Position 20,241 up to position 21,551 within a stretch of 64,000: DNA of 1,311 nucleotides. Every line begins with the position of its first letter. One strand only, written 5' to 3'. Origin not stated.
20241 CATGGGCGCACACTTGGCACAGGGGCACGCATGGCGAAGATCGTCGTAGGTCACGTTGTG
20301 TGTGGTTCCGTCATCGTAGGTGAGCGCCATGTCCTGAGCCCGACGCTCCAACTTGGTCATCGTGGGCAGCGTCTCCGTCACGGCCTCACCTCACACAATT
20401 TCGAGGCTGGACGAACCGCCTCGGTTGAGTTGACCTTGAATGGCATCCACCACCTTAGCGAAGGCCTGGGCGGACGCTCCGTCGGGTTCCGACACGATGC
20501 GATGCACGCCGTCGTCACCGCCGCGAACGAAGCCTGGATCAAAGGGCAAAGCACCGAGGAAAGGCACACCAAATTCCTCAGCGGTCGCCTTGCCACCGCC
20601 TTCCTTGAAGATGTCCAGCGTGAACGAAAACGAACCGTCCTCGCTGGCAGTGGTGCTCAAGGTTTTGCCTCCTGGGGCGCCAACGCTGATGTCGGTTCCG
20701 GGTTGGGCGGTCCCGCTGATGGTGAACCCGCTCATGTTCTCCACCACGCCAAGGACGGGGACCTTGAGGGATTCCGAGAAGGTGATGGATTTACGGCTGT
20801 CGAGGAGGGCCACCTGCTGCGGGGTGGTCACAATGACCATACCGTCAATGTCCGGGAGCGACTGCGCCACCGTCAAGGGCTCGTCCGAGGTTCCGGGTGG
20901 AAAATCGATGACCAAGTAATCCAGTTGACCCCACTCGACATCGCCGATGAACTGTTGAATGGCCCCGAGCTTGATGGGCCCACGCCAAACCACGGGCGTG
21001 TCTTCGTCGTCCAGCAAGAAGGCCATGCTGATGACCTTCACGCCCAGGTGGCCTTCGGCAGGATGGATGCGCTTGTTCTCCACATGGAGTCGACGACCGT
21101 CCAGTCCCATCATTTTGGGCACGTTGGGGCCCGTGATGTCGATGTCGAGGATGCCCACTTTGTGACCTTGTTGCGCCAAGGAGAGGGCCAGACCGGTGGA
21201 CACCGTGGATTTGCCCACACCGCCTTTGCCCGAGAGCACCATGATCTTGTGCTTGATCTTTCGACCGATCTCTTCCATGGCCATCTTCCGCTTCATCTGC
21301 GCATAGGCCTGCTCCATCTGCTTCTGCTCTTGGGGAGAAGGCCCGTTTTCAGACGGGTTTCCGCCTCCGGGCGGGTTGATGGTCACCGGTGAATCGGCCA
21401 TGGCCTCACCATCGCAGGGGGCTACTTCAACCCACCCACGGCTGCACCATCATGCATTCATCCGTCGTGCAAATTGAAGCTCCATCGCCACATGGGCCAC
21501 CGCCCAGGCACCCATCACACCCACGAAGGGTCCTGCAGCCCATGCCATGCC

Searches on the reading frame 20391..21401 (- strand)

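Call 63: search_protein_families(library=pfam, max_evalue=0.001, proteins=[window:20391-21401:-])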
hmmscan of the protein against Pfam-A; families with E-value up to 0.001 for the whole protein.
window:20391-21401:- (336 aa): 9 families
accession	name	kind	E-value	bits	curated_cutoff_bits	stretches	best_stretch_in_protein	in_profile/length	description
PF10609.15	ParA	-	1.8e-90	303.1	27.1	2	48-231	1-182/246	NUBPL iron-transfer P-loop NTPase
PF01656.29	CbiA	-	4e-13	49.9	25.4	1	53-324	1-68/125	CobQ/CobB/MinD/ParA nucleotide binding domain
PF13614.12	AAA_31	-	1.8e-08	35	27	1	52-100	3-50/177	AAA domain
PF09140.17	MipZ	-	3.8e-08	33.4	20.7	1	51-184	1-123/262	ATPase MipZ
PF02374.21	ArsA_ATPase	-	7.2e-08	32.4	24.3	1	52-88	2-38/305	Anion-transporting ATPase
PF03308.22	MeaB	-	2e-05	24.2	23.1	1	39-92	24-74/273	Methylmalonyl Co-A mutase-associated GTPase MeaB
PF17936.7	Big_6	-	3.9e-05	24.2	27.6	1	223-270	12-60/83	Bacterial Ig domain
PF03193.22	RsgA_GTPase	-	5.6e-05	23.5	30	1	30-77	85-132/174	RsgA GTPase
PF13481.12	AAA_25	-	0.00013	22.1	27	1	50-82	32-63/195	AAA domain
